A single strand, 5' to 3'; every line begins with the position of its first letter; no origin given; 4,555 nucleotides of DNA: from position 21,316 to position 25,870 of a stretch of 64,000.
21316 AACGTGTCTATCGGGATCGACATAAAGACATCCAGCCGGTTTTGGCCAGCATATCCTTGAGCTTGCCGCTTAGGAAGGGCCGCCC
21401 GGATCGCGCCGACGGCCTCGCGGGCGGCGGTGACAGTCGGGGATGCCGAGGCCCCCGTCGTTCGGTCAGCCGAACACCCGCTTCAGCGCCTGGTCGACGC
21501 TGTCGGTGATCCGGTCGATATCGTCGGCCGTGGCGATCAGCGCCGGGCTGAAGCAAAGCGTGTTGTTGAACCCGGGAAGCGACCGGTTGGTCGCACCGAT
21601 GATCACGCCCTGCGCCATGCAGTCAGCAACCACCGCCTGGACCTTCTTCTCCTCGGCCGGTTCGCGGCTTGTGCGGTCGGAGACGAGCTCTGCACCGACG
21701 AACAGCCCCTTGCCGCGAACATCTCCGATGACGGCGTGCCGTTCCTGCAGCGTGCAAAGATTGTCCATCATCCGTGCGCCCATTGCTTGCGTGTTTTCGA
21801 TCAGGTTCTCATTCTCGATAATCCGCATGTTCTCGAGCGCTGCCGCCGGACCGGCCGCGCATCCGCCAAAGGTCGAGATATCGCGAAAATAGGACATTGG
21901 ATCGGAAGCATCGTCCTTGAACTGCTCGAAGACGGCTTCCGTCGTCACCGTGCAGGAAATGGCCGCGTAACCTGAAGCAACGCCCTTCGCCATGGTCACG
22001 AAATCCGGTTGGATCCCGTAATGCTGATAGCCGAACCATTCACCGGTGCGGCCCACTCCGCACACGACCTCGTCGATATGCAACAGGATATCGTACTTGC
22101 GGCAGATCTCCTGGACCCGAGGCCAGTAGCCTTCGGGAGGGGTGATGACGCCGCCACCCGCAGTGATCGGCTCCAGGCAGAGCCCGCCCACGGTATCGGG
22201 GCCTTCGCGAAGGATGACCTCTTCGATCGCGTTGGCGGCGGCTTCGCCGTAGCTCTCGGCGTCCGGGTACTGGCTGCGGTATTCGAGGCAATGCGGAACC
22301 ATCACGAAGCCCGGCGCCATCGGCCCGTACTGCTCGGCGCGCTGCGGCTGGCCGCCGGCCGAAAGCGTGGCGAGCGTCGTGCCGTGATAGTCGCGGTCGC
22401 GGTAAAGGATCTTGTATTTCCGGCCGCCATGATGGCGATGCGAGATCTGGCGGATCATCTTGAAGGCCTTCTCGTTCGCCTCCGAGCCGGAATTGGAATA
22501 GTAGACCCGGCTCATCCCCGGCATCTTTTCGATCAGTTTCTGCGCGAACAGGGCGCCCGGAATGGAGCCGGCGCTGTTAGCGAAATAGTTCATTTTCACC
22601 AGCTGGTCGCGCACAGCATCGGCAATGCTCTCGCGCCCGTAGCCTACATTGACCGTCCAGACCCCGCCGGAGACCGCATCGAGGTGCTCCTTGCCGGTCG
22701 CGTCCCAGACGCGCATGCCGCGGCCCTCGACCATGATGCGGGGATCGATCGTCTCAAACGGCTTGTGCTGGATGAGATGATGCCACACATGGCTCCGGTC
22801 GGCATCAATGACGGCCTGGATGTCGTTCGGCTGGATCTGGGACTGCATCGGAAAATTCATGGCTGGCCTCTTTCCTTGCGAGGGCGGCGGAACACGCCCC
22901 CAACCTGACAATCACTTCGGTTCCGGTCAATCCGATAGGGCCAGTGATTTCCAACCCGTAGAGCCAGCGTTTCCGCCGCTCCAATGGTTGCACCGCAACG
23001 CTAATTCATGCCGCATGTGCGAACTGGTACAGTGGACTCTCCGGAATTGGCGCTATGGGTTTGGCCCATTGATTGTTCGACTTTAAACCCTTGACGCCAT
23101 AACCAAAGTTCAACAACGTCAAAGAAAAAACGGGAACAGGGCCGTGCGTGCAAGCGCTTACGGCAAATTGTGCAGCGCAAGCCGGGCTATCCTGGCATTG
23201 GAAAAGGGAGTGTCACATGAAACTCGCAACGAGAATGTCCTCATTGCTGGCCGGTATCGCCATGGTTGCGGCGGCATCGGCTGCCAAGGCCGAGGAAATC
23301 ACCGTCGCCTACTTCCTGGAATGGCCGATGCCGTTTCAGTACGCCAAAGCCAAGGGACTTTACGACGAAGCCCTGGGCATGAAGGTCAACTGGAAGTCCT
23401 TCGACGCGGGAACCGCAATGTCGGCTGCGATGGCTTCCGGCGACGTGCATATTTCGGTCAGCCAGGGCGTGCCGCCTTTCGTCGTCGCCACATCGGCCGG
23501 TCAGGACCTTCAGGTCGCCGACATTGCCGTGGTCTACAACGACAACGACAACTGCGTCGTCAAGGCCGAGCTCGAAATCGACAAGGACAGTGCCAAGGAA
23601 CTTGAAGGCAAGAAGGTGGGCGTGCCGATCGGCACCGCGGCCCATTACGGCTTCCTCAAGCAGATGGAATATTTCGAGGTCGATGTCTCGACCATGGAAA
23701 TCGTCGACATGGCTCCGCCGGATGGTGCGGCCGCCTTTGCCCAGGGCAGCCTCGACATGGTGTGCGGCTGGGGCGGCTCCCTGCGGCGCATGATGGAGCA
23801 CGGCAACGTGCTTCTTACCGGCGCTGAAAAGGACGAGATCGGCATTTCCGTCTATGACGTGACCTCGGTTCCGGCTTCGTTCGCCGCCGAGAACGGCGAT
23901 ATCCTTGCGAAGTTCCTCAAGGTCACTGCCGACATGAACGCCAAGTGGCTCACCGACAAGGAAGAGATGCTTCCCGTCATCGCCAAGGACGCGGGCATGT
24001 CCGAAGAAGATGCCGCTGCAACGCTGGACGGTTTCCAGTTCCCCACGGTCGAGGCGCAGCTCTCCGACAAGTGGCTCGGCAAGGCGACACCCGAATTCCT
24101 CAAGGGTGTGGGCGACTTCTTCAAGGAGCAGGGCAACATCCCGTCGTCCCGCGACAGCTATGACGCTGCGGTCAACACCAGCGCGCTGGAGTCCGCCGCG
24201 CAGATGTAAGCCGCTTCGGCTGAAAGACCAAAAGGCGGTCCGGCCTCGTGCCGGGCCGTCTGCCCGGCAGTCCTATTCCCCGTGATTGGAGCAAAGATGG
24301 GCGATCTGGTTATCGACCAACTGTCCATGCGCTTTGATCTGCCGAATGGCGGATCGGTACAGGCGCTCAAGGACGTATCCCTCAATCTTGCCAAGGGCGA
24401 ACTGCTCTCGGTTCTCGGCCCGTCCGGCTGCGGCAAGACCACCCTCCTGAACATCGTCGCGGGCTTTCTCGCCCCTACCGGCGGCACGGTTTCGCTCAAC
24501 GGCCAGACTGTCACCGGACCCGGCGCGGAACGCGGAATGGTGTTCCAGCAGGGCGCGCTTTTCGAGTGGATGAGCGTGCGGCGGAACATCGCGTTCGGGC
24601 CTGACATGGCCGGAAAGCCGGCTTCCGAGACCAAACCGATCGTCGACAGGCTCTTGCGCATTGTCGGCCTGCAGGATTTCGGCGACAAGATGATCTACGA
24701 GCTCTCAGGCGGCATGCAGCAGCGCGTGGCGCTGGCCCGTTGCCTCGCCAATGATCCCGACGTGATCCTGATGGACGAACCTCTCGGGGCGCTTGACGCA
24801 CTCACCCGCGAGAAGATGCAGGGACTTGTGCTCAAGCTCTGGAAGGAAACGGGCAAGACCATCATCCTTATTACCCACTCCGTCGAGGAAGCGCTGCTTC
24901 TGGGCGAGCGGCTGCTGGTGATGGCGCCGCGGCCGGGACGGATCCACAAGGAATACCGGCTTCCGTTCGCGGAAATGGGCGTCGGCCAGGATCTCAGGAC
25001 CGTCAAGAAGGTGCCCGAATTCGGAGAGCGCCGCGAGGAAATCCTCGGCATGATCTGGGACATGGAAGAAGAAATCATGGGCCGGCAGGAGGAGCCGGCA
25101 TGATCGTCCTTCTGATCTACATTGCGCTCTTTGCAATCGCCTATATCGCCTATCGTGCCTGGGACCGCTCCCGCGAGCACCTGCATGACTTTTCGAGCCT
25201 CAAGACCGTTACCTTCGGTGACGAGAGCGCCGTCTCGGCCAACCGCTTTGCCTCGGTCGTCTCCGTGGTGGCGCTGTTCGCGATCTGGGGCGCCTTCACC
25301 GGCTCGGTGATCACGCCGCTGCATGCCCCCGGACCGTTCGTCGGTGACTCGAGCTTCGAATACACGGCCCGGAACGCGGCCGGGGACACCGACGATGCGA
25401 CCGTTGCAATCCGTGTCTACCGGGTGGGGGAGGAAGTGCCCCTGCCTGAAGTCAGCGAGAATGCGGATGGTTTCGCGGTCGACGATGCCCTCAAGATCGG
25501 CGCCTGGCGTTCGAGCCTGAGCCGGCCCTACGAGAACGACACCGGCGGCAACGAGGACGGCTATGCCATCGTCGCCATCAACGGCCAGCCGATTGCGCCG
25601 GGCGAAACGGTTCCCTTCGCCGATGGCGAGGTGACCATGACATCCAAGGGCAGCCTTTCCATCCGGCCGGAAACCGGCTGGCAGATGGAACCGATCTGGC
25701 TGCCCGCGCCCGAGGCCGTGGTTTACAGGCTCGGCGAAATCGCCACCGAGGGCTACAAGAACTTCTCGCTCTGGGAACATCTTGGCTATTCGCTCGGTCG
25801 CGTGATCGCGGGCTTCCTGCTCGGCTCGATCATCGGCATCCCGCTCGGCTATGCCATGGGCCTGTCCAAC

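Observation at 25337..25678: Circularly permuted cadherin/Ig-like module inserted in the taurine ABC permease TauC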

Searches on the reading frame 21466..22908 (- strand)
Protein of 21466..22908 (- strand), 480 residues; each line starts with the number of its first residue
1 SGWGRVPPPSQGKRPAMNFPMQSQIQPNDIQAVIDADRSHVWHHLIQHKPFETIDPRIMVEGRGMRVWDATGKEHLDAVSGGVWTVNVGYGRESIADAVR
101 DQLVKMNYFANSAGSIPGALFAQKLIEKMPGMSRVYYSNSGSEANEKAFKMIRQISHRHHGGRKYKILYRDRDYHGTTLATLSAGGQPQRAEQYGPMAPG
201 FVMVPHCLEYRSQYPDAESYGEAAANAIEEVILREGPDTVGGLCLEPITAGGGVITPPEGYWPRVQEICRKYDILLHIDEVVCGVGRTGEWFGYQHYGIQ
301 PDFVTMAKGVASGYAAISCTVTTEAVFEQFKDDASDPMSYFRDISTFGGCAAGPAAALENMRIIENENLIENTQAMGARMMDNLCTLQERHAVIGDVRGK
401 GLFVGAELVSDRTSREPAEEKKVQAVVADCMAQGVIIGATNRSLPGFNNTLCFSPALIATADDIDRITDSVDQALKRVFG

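Call 37: search_protein_families(library=ncbifam, proteins=[window:21466-22908:-], max_evalue=0.00001)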
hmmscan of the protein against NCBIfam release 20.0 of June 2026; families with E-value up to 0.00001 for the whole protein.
window:21466-22908:- (480 aa): 69 families (the best 25 are shown)
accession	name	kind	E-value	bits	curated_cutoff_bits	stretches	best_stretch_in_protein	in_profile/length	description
NF005812.0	PRK07678.1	subfamily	2e-139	465.1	488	1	30-478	7-450/451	aminotransferase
NF005102.0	PRK06541.1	equivalog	3e-112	375.5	574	1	30-477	9-455/460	aspartate aminotransferase family protein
NF005683.0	PRK07481.1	subfamily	8.5e-107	357.9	575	1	32-478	5-450/453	hypothetical protein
NF005682.0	PRK07480.1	subfamily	3.9e-103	345.6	510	1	24-477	4-451/459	aminotransferase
NF004767.0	PRK06105.1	subfamily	1.5e-102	343.5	517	1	33-478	8-450/460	aminotransferase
NF005684.0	PRK07482.1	subfamily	3.9e-99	332.3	687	1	29-479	4-456/464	hypothetical protein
NF005447.0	PRK07036.1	equivalog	2.4e-91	306.8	618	1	24-478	4-455/468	aminotransferase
NF005685.0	PRK07483.1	equivalog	5.1e-89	299.1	485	1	55-478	12-438/444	aspartate aminotransferase family protein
NF004718.0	PRK06062.1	subfamily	8.2e-87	291.6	472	1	25-477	11-448/454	hypothetical protein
NF005375.0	PRK06917.1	equivalog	6.7e-82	275.6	535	1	58-478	17-439/448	aspartate aminotransferase family protein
NF004625.0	PRK05965.1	subfamily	3.7e-78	263.3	729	1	31-478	4-448/460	hypothetical protein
NF052567.1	OmAmTferAptACaul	equivalog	6.7e-78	262.3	500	1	42-478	6-431/431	omega-aminotransferase AptA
NF004426.0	PRK05769.1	equivalog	4.7e-76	256.3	552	1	31-477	18-439/441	acetyl ornithine aminotransferase family protein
NF009068.0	PRK12403.1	equivalog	1.8e-74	251.3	817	1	18-477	2-452/460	aspartate aminotransferase family protein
TIGR00508.1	bioA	equivalog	3e-72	243.5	405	1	41-475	1-418/419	adenosylmethionine--8-amino-7-oxononanoate transaminase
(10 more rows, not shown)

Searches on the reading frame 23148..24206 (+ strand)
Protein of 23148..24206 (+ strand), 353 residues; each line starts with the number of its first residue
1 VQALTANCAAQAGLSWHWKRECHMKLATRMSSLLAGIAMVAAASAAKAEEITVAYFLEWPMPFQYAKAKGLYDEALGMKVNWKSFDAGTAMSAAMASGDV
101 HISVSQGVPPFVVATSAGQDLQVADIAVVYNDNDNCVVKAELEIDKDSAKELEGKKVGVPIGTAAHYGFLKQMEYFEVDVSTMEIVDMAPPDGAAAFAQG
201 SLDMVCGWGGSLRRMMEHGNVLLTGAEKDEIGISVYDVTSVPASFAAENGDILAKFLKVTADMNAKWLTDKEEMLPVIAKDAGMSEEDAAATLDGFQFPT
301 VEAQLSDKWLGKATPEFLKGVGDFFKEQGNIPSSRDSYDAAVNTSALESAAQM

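Call 3: search_protein_families(library=pfam, proteins=[window:23148-24206:+], max_evalue=10)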
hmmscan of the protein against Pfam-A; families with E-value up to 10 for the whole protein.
window:23148-24206:+ (353 aa): 4 families
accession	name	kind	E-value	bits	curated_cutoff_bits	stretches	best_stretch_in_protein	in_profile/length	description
PF09084.16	NMT1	-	2.2e-11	44.5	20.5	1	62-261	6-203/216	NMT1/THI5 like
PF04069.17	OpuAC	-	4.5e-05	23.6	21.2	1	52-290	4-251/257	Substrate binding domain of ABC-type glycine betaine transport system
PF13379.11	NMT1_2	-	0.0014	18.9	24.7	1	62-206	20-177/252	NMT1-like family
PF00465.25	Fe-ADH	-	0.061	13.4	31.3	1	85-135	93-149/168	Iron-containing alcohol dehydrogenase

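Call 4: search_protein_families(library=ncbifam, proteins=[window:23148-24206:+], max_evalue=10)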
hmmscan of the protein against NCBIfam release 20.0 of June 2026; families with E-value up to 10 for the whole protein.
window:23148-24206:+ (353 aa): 7 families
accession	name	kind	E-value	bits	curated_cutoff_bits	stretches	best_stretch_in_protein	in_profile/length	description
TIGR01729.1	taurine_ABC_bnd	equivalog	5e-46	157.5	304.25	1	52-344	2-296/300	taurine ABC transporter substrate-binding protein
NF008553.0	PRK11480.1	equivalog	5.1e-35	121.2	490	1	30-342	6-314/320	taurine ABC transporter substrate-binding protein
TIGR01728.1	SsuA_fam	subfamily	8.5e-32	110.5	163.5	1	63-340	14-283/290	aliphatic sulfonate ABC transporter substrate-binding protein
NF008588.0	PRK11553.1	subfamily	1.6e-17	63.5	299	1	34-295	12-268/319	aliphatic sulfonate ABC transporter substrate-binding protein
TIGR01096.1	3A0103s03R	subfamily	1.9e-05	24.3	256.35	1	31-206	6-178/250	lysine/arginine/ornithine ABC transporter substrate-binding protein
TIGR03427.1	ABC_peri_uca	equivalog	3e-05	23.4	333.9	1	55-221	10-173/328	putative urea ABC transporter substrate-binding protein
NF008426.0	PRK11260.1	equivalog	0.028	13.7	312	1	137-182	132-175/266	cystine ABC transporter substrate-binding protein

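Call 61: search_solved_structures(query=window:23217-24206:+, max_evalue=0.00001, show_alignments=2)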
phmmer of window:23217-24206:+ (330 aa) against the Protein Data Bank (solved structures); distinct sequences matched with E-value up to 0.00001: 2.
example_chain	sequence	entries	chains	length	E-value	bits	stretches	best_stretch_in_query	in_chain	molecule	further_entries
6ssy_A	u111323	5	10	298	9.8e-27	97.3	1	28-319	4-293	Taurine-binding periplasmic protein | Taurine ABC transporter substrate-binding protein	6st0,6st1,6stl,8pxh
2x26_A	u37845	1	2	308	1.9e-11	47.1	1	54-274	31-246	PERIPLASMIC ALIPHATIC SULPHONATES-BINDING PROTEIN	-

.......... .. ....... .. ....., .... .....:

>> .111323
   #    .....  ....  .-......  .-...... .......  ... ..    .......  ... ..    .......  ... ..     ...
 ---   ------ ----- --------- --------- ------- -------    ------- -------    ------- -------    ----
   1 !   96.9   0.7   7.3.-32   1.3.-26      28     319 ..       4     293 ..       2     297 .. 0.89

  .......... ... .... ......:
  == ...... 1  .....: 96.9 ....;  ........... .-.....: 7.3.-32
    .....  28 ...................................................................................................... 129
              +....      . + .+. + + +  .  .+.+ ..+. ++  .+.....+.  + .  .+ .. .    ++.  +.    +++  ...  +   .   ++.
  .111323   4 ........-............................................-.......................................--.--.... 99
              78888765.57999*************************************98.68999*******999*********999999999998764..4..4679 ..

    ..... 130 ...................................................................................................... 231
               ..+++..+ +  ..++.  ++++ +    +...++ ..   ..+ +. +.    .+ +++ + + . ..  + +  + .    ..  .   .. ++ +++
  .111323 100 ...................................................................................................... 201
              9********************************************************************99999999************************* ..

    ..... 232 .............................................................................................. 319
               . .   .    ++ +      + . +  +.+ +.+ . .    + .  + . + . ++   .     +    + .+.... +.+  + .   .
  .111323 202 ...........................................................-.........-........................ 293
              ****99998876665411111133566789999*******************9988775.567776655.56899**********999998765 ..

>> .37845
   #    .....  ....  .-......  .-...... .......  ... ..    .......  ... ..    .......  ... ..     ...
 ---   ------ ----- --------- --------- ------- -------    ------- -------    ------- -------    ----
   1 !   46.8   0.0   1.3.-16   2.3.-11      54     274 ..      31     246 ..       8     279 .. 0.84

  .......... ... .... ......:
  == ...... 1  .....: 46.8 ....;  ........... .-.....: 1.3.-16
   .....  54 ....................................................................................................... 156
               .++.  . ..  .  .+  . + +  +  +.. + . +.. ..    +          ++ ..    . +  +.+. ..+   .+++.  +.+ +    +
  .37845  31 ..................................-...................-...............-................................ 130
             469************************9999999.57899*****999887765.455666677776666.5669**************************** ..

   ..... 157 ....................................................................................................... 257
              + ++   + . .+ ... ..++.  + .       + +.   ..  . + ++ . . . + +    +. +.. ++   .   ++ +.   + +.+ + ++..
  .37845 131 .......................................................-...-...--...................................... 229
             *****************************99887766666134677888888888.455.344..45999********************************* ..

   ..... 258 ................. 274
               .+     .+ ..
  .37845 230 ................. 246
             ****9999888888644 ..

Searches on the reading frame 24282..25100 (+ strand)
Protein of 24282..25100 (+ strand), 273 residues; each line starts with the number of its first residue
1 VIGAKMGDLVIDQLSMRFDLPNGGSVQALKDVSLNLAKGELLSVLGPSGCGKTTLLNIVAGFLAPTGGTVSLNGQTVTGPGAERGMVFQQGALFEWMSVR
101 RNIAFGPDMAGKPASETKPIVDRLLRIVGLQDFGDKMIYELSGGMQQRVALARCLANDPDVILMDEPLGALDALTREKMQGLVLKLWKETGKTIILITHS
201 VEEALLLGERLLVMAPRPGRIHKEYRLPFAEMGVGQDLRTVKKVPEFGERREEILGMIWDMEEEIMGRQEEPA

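Call 3: search_protein_families(library=pfam, proteins=[window:24282-25100:+], max_evalue=10)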
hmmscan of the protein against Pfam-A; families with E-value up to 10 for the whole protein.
window:24282-25100:+ (273 aa): 23 families
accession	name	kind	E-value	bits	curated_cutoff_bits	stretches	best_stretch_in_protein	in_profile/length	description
PF00005.33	ABC_tran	-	8.4e-34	117.5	25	1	29-168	1-136/137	ABC transporter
PF03215.21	Rad17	-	0.00039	20.9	23.8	1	27-63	33-69/186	Rad17 P-loop domain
PF00004.35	AAA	-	0.00078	20.3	21.2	1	44-176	3-71/131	ATPase family associated with various cellular activities (AAA)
PF13304.12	AAA_21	-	0.0018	18.8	27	2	44-62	4-22/304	AAA domain, putative AbiEii toxin, Type IV TA system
PF09818.15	ABC_ATPase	-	0.0046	16.5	23.2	2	140-201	157-218/283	P-loop domain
PF13555.12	AAA_29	-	0.0071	16.5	27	1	19-73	5-55/61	P-loop containing region of AAA domain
PF03193.22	RsgA_GTPase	-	0.01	16.1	30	1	29-62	97-129/174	RsgA GTPase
PF13191.12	AAA_16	-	0.012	16.5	32.6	1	39-72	24-56/167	AAA ATPase domain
PF13604.12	AAA_30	-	0.015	15.5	27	1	41-72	20-51/191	AAA domain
PF13481.12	AAA_25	-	0.018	15.1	27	1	36-69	30-62/195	AAA domain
PF05729.18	NACHT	-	0.021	15.1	26.7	1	42-60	3-21/167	NACHT domain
PF13401.12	AAA_22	-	0.032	15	27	1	41-79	7-33/130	AAA domain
PF00437.27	T2SSE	-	0.038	13.1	24.9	1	13-64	114-167/370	Type II/IV secretion system protein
PF13476.12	AAA_23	-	0.049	14.7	27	1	30-60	11-40/201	AAA domain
PF13521.12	AAA_28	-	0.054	14.1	27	1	44-60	4-20/164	AAA domain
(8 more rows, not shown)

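Call 4: search_protein_families(library=ncbifam, proteins=[window:24282-25100:+], max_evalue=10)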
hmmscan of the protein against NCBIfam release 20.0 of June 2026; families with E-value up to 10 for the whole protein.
window:24282-25100:+ (273 aa): 200 families (the best 25 are shown)
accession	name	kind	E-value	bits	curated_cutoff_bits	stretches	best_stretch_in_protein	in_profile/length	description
NF008421.0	PRK11248.1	equivalog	1.2e-84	283.8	357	1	26-263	14-252/255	taurine ABC transporter ATP-binding subunit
TIGR01184.1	ntrCD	subfamily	3.7e-63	213.2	291.8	1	29-223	1-198/230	nitrate ABC transporter ATP-binding protein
NF040729.1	ABC_ATP_SaoA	equivalog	2.8e-60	203.8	360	1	11-225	4-217/248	ABC transporter ATP-binding protein SaoA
TIGR03265.1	PhnT2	equivalog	2e-58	198.3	457.7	1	10-215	6-209/353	putative 2-aminoethylphosphonate ABC transporter ATP-binding protein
NF006987.0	PRK09452.1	equivalog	5.9e-56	189.8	482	1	26-222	30-227/378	spermidine/putrescine ABC transporter ATP-binding protein PotA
TIGR01187.1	potA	subfamily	2.3e-54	184.7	355.6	1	44-221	1-179/325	polyamine ABC transporter ATP-binding protein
TIGR01186.1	proV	subfamily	2.8e-53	181.3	326.6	1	23-214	3-203/363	betaine/proline/choline family ABC transporter ATP-binding protein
TIGR00968.1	3a0106s01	subfamily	4.3e-53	180.3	342.75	1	24-215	11-205/237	sulfate ABC transporter ATP-binding protein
NF043075.1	MMSYN1_0197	equivalog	2.3e-52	178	550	1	27-215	16-207/341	spermidine/putrescine ABC transporter ATP-binding protein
TIGR03258.1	PhnT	equivalog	2.3e-50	171.6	499.15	1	7-215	7-214/359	2-aminoethylphosphonate ABC transport system ATP-binding subunit PhnT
TIGR03415.1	ABC_choXWV_ATP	equivalog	1.6e-49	168.8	483.75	2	85-215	109-239/382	choline ABC transporter ATP-binding protein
NF008621.0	PRK11607.1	equivalog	1.2e-47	162.5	613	1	26-215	32-224/377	putrescine ABC transporter ATP-binding subunit PotG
NF008513.0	PRK11432.1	equivalog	7.5e-46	156.6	496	1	24-215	17-211/351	ferric ABC transporter ATP-binding protein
NF008653.0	PRK11650.1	subfamily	2.8e-45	154.9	432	1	24-215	15-209/357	sn-glycerol-3-phosphate ABC transporter ATP-binding protein UgpC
TIGR01277.1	thiQ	equivalog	3.2e-45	154.4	245.05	1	32-215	17-203/213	thiamine ABC transporter ATP-binding protein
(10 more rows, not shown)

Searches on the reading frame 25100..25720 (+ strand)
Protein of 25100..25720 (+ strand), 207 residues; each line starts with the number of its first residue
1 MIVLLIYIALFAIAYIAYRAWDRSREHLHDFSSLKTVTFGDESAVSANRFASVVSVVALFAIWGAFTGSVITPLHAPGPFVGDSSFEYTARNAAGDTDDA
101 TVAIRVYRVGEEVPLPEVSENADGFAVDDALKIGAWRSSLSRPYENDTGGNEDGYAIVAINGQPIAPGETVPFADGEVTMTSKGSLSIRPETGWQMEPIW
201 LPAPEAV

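Call 5: find_homologous_proteins(query=window:25100-25720:+, max_evalue=0.001)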
Query window:25100-25720:+ (207 aa): 177 proteins with E <= 0.001 among 454 candidates; the best 120 are listed.
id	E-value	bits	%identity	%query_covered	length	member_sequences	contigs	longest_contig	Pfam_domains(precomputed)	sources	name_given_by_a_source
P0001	3.3e-106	372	78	100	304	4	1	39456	-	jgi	jgi:taurine transport system permease protein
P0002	2.4e-86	307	75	88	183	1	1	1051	-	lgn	-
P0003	2.0e-85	304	77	84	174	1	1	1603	-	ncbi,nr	ncbi:MAG: ABC transporter permease, partial [Hoeflea sp.]|nr:ABC transporter permease [Hoeflea sp.]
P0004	4.3e-85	303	67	100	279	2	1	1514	-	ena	-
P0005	9.9e-72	259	59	100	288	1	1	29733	PF17963.8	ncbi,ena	-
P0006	1.3e-71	259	58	100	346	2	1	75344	PF00528.28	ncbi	-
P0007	1.8e-71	258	58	100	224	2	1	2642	-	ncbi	ncbi:MAG: ABC transporter permease, partial [Pseudomonadota bacterium]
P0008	3.2e-71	258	61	95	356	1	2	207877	PF17963.8,PF00528.28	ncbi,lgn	-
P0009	5.6e-71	257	60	100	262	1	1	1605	-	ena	-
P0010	2.2e-69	252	57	100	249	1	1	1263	-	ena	-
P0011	2.6e-69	251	57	100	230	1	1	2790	PF17963.8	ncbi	ncbi:MAG: ABC transporter permease, partial [Pseudomonadota bacterium]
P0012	3.4e-67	244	77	68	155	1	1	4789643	-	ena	-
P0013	4.3e-67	244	55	100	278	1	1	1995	PF17963.8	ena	-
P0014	1.5e-66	242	55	100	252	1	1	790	-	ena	-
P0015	5.1e-64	234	54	100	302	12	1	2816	-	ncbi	-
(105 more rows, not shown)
